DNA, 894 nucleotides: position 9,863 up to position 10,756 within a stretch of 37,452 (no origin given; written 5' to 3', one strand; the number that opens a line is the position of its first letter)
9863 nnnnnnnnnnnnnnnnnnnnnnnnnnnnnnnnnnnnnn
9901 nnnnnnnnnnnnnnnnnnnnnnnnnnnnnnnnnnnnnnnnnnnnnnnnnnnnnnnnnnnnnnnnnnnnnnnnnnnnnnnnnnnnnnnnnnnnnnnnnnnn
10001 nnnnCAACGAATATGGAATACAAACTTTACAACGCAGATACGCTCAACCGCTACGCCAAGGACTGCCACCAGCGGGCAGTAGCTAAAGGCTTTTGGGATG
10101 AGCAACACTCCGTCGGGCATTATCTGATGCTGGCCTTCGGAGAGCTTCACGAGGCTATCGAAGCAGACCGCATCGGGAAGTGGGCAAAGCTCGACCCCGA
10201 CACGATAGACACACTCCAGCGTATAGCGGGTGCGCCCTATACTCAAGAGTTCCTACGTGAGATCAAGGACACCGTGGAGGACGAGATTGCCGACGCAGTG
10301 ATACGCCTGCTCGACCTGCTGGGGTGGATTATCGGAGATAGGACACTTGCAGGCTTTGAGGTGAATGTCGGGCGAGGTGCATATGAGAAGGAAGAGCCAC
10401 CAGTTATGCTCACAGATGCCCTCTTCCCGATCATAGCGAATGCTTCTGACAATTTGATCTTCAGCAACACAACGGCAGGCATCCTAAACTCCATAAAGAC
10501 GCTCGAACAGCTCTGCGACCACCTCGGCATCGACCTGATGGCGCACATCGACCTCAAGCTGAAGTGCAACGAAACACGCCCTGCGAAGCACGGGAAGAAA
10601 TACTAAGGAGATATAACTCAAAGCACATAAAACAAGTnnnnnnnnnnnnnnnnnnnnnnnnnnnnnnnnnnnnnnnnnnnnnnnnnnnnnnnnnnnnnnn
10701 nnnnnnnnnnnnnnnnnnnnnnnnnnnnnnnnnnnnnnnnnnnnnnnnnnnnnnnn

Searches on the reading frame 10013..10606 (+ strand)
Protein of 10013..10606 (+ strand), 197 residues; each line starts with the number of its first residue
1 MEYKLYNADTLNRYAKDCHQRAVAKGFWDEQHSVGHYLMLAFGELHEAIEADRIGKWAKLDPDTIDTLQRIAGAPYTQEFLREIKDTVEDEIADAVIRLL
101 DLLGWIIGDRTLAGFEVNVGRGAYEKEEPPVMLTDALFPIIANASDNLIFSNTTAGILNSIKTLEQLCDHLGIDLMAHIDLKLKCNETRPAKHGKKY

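Call 21: search_protein_families(library=pfam, proteins=[window:10013-10606:+], max_evalue=0.01)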
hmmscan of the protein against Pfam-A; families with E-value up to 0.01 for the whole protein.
window:10013-10606:+ (197 aa): 0 families

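Call 59: search_protein_families(library=phrogs, proteins=[window:10013-10606:+], max_evalue=0.001)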
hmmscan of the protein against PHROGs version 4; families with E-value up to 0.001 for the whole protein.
window:10013-10606:+ (197 aa): 3 families
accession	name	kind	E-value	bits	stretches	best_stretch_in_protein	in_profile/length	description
phrog_9236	-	other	1.2e-39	137.1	1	10-197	5-191/191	pyrophosphatase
phrog_3301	-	other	1.1e-16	62.2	2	8-103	47-139/169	pyrophosphatase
phrog_5658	-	other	8.3e-08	32.9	0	8-54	301-356/421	pyrophosphatase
